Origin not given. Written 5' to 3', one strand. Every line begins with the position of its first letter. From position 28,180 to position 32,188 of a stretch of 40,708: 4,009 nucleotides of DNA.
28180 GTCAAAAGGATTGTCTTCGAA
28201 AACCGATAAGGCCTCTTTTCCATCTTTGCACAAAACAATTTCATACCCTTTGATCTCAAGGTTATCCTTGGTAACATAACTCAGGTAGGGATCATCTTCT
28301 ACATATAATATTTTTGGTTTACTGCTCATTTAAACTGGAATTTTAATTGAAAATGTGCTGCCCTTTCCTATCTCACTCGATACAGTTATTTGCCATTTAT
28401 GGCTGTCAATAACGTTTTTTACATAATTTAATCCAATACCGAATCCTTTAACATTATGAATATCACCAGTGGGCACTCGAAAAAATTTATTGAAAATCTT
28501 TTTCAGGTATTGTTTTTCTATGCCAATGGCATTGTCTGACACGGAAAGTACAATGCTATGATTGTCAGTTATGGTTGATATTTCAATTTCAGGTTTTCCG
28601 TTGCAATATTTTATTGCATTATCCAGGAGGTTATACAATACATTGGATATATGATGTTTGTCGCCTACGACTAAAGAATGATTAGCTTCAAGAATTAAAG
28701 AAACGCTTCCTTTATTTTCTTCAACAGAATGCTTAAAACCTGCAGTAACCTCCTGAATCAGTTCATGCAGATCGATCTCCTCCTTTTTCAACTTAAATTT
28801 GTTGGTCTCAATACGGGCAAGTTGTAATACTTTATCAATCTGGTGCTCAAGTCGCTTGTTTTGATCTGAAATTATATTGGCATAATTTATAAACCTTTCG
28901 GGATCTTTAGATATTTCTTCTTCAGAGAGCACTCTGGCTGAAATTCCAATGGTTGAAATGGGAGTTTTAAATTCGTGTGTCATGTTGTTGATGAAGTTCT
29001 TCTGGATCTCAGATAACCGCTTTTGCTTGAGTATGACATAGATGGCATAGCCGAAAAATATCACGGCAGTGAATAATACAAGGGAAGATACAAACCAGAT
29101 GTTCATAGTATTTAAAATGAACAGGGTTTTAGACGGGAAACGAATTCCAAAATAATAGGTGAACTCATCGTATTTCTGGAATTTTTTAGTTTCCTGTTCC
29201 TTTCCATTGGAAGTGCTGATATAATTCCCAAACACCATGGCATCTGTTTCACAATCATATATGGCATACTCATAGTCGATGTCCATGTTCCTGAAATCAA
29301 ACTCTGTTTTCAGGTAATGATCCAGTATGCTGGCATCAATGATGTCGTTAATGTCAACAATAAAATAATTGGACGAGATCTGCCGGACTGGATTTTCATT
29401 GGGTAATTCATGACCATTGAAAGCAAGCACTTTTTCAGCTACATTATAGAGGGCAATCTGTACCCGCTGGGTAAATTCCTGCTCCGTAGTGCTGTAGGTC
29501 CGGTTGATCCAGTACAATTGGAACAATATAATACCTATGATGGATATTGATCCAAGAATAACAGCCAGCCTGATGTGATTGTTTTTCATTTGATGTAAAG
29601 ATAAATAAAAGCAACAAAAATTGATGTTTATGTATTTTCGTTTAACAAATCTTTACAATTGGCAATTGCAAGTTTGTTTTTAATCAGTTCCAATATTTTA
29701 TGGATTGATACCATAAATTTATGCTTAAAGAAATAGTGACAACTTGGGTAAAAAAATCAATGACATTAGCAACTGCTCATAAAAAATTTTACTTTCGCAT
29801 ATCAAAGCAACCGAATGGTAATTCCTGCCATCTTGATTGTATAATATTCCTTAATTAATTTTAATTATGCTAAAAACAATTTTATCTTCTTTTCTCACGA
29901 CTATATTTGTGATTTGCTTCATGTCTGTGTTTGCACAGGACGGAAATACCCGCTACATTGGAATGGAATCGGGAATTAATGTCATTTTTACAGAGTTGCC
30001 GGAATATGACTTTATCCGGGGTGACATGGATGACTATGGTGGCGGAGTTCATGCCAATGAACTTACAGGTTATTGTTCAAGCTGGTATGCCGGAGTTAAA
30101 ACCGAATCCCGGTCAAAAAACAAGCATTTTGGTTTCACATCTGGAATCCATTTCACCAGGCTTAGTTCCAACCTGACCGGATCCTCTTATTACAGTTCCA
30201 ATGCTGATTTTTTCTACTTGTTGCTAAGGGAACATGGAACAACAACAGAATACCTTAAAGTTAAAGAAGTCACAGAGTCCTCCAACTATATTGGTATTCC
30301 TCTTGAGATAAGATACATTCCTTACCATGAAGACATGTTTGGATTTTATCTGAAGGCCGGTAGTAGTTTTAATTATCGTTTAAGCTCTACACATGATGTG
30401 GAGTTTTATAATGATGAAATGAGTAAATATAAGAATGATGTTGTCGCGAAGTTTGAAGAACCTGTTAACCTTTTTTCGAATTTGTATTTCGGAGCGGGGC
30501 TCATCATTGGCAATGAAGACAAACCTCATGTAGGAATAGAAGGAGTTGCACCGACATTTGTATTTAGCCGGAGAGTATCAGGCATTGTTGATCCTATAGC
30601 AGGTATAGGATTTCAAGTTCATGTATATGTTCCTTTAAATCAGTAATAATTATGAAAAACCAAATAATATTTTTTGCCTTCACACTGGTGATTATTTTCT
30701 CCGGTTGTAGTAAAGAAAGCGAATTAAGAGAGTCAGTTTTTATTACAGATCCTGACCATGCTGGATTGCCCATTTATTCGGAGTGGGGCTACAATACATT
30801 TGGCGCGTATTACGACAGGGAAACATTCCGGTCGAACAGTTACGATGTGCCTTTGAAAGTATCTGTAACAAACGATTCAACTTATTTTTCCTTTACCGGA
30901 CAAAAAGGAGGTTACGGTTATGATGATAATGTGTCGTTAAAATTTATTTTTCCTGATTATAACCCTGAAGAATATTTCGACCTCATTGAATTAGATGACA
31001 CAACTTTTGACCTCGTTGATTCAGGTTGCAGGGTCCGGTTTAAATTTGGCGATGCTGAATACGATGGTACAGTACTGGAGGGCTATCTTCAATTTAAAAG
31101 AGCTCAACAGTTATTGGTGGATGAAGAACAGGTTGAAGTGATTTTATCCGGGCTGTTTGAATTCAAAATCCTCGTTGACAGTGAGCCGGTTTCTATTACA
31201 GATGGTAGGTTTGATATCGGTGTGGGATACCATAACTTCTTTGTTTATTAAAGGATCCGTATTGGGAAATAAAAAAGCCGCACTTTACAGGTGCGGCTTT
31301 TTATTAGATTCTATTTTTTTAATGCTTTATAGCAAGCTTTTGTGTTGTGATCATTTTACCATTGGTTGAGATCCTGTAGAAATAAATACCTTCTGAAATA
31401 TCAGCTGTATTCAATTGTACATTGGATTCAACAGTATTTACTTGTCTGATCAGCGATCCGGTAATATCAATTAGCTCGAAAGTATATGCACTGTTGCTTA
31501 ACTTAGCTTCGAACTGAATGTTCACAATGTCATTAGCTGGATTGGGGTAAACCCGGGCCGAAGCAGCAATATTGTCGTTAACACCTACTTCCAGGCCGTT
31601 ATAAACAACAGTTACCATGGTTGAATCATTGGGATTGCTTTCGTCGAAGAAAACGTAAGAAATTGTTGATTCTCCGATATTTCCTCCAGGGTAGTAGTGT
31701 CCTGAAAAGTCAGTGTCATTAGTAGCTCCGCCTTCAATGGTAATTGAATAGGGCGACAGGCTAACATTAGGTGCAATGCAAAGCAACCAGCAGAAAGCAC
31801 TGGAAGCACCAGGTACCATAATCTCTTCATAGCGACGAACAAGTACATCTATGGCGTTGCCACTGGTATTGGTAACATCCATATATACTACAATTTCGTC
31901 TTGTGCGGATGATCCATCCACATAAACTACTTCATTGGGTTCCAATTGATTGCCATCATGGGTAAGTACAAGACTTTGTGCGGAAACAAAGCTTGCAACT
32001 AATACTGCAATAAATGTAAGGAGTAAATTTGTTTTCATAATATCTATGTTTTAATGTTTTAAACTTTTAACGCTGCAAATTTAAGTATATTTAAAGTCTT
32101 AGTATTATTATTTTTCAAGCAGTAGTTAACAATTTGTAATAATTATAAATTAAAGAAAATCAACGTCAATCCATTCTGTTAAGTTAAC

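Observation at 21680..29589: HK-RR-cyclase-cyclase module: tandem paralogous N-terminal class-III nucleotidyl cyclase / 3-TM / giant TPR proteins downstream of a two-component system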

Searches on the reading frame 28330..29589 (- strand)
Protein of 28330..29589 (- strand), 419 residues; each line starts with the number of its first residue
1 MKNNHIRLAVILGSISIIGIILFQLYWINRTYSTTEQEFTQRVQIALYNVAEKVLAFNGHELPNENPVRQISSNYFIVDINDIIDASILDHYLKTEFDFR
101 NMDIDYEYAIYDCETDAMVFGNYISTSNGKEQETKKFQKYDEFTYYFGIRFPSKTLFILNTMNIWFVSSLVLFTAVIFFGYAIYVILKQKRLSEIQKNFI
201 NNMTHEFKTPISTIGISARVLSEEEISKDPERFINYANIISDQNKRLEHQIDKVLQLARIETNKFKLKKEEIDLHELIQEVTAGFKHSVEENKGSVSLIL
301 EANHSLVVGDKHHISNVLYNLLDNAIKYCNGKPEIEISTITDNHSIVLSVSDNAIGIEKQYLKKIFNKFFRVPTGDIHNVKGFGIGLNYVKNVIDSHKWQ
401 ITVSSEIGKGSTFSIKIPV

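Call 3: search_protein_families(library=pfam, proteins=[window:28330-29589:-], max_evalue=0.01)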
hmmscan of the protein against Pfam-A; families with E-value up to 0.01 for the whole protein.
window:28330-29589:- (419 aa): 3 families
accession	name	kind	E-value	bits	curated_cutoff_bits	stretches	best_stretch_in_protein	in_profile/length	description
PF02518.31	HATPase_c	-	9.6e-23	81.2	26.4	1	309-418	1-108/111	Histidine kinase-, DNA gyrase B-, and HSP90-like ATPase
PF00512.31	HisKA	-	4.1e-13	49.6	26.9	1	196-262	2-65/66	His Kinase A (phospho-acceptor) domain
PF14501.12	HATPase_c_5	-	3.7e-06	27.2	22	1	312-405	4-90/102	GHKL domain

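Call 12: search_protein_families(library=ncbifam, proteins=[window:28330-29589:-], max_evalue=0.01)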
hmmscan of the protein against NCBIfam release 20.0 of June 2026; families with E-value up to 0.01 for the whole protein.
window:28330-29589:- (419 aa): 86 families (the best 25 are shown)
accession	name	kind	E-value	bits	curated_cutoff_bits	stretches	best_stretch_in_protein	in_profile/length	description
NF046044.1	PnpS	equivalog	1.8e-54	185.3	400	1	183-418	157-390/390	two-component system histidine kinase PnpS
TIGR02966.1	phoR_proteo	equivalog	1.7e-50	172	334.2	1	187-417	105-333/333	phosphate regulon sensor histidine kinase PhoR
NF033092.0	HK_WalK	equivalog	8.5e-45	153.4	725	1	186-419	362-594/594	cell wall metabolism sensor histidine kinase WalK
NF008312.0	PRK11100.1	equivalog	1.3e-40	139.7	356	1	197-418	257-473/477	two-component system sensor histidine kinase CreC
NF047874.1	MASE3_PAS_HK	subfamily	3.1e-39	135.3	560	1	188-419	390-625/655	MASE3 domain-containing sensor histidine kinase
NF041735.1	hist_kin_RppB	equivalog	5.1e-38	131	400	1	196-418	216-438/438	two-component system sensor histidine kinase RppB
NF045595.1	HK_scytonemin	equivalog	6.6e-38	130.5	865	1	188-418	407-634/637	scytonemin biosynthesis sensor histidine kinase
NF006800.0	PRK09303.1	equivalog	3.1e-35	121.8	342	1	194-419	149-377/383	histidine kinase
NF033091.0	HK_VanS_ACDEFG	equivalog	9.3e-35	120.1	400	1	192-418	69-293/293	vancomycin resistance histidine kinase VanS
NF040691.1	MtrAB_MtrB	equivalog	4.6e-34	118.3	450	1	186-418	261-491/507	MtrAB system histidine kinase MtrB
NF053855.1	HisKinPhoRBctds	equivalog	6e-33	114.1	500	1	171-414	337-578/583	two-component system sensor histidine kinase PhoR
NF008468.0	PRK11360.1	equivalog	4.3e-32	111.3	646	1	188-419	389-608/616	two-component system sensor histidine kinase AtoS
TIGR02956.1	TMAO_torS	equivalog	1.5e-31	109.4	676.5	1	197-419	465-682/967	TMAO reductase system sensor histidine kinase/response regulator TorS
NF041947.1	LuxQ_Vibrio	equivalog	2e-31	108.7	1200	1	193-419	469-696/843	quorum-sensing autoinducer 2 sensor kinase/phosphatase LuxQ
NF038297.2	hybrid_HK_HrmK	equivalog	2.4e-31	109.1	725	1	190-419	229-457/607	hybrid histidine kinase/response regulator HrmK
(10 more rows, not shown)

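Call 24: search_protein_families(library=padloc, proteins=[window:28330-29589:-], max_evalue=0.01)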
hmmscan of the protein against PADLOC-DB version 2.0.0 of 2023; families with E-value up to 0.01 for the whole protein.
window:28330-29589:- (419 aa): 4 families
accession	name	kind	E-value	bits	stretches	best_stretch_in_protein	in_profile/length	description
PDLC04647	PDC-M43B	-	3.6e-12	44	1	259-406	175-320/347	-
PDLC04650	PDC-M43B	-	1.4e-07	29.1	1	260-407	175-322/344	-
PDLC04649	PDC-M43B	-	1.4e-06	25.5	1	314-403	229-318/345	-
PDLC04648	PDC-M43B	-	2e-06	25.1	1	273-393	193-312/361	-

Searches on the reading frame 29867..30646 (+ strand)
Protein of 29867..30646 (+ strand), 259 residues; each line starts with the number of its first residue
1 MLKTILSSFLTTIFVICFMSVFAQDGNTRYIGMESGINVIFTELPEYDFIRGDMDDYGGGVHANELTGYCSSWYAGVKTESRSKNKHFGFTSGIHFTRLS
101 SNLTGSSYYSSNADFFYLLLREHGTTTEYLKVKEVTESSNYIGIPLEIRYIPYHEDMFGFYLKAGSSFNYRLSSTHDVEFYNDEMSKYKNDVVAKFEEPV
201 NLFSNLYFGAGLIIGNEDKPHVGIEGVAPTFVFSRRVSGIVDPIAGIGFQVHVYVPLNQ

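Call 9: search_protein_families(library=pfam, proteins=[window:29867-30646:+], max_evalue=0.001)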
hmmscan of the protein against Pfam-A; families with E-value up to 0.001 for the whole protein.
window:29867-30646:+ (259 aa): 1 family
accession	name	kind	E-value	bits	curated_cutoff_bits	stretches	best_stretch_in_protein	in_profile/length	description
PF13568.12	OMP_b-brl_2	-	0.00023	21.7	27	1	30-197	10-145/175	Outer membrane protein beta-barrel domain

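Call 24: search_protein_families(library=padloc, proteins=[window:29867-30646:+], max_evalue=0.01)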
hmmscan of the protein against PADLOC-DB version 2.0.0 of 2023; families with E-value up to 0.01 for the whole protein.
window:29867-30646:+ (259 aa): 0 families

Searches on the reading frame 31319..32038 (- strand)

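Call 9: search_protein_families(library=pfam, proteins=[window:31319-32038:-], max_evalue=0.001)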
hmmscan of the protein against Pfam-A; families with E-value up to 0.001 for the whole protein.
window:31319-32038:- (239 aa): 1 family
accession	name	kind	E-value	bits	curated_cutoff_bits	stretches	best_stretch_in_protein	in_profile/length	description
PF18962.6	Por_Secre_tail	-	9.3e-16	58.3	27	1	163-237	1-75/75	Secretion system C-terminal sorting domain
